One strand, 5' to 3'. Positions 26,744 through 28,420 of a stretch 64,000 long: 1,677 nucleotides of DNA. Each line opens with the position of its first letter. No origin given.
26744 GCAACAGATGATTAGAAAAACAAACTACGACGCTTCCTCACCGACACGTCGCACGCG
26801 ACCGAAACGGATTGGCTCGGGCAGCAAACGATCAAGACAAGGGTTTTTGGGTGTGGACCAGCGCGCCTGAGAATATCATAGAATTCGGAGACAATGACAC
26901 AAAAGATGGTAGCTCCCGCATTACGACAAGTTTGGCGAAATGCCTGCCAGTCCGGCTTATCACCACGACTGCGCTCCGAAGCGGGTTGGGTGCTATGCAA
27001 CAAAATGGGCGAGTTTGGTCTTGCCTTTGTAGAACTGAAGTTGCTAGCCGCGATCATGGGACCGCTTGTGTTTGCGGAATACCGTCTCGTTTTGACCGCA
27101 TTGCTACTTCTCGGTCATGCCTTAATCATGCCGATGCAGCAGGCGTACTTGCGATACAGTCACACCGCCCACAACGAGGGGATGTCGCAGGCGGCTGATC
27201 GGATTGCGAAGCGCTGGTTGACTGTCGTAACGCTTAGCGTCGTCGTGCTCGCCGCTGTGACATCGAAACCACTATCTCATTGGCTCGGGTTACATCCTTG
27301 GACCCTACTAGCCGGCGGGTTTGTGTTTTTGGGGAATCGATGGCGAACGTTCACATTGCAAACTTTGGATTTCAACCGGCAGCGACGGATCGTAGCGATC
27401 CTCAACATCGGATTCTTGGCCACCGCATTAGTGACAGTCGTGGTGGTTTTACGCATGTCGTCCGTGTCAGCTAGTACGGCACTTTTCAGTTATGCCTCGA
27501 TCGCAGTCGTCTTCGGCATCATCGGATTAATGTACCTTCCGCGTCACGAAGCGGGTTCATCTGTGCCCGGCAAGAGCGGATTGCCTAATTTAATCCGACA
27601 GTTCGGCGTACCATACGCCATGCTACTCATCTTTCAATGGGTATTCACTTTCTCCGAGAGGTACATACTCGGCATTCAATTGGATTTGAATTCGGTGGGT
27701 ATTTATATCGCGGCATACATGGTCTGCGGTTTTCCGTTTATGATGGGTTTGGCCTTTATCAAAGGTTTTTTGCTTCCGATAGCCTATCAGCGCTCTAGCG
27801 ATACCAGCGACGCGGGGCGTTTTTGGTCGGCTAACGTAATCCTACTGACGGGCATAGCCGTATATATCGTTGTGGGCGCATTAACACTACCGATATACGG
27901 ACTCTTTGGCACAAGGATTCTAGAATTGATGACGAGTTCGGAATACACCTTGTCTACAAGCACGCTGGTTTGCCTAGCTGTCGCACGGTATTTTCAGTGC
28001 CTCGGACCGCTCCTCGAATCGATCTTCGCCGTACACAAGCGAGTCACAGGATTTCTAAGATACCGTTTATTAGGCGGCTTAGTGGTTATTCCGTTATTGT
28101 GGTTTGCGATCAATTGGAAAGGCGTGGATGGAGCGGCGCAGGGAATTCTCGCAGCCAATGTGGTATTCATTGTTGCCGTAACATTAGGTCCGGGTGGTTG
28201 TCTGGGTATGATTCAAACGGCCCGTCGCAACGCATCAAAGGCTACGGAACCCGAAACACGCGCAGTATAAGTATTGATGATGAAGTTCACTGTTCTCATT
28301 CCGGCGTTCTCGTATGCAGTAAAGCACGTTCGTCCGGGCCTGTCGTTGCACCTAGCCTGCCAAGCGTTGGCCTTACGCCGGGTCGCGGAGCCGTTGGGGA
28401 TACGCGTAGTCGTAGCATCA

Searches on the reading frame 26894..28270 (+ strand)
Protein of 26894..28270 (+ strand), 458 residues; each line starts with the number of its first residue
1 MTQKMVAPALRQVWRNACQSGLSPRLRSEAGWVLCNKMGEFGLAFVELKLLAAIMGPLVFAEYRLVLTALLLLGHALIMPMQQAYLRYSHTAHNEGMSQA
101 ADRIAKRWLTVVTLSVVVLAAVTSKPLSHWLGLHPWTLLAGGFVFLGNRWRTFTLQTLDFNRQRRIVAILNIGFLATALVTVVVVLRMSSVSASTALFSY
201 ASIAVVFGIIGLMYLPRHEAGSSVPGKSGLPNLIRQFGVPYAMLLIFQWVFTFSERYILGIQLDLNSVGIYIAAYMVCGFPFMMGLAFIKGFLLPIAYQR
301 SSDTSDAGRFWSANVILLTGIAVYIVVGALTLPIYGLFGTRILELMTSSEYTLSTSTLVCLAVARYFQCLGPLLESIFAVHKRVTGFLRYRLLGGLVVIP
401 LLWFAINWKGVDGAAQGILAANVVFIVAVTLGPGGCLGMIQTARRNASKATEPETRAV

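Call 54: search_protein_families(library=pfam, proteins=[window:26894-28270:+], max_evalue=0.00001)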
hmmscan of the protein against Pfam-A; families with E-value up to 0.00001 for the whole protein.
window:26894-28270:+ (458 aa): 1 family
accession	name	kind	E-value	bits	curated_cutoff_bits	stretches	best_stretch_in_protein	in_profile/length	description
PF01943.22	Polysacc_synt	-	8.8e-06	25.8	28.2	1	30-286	5-259/274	Polysaccharide biosynthesis protein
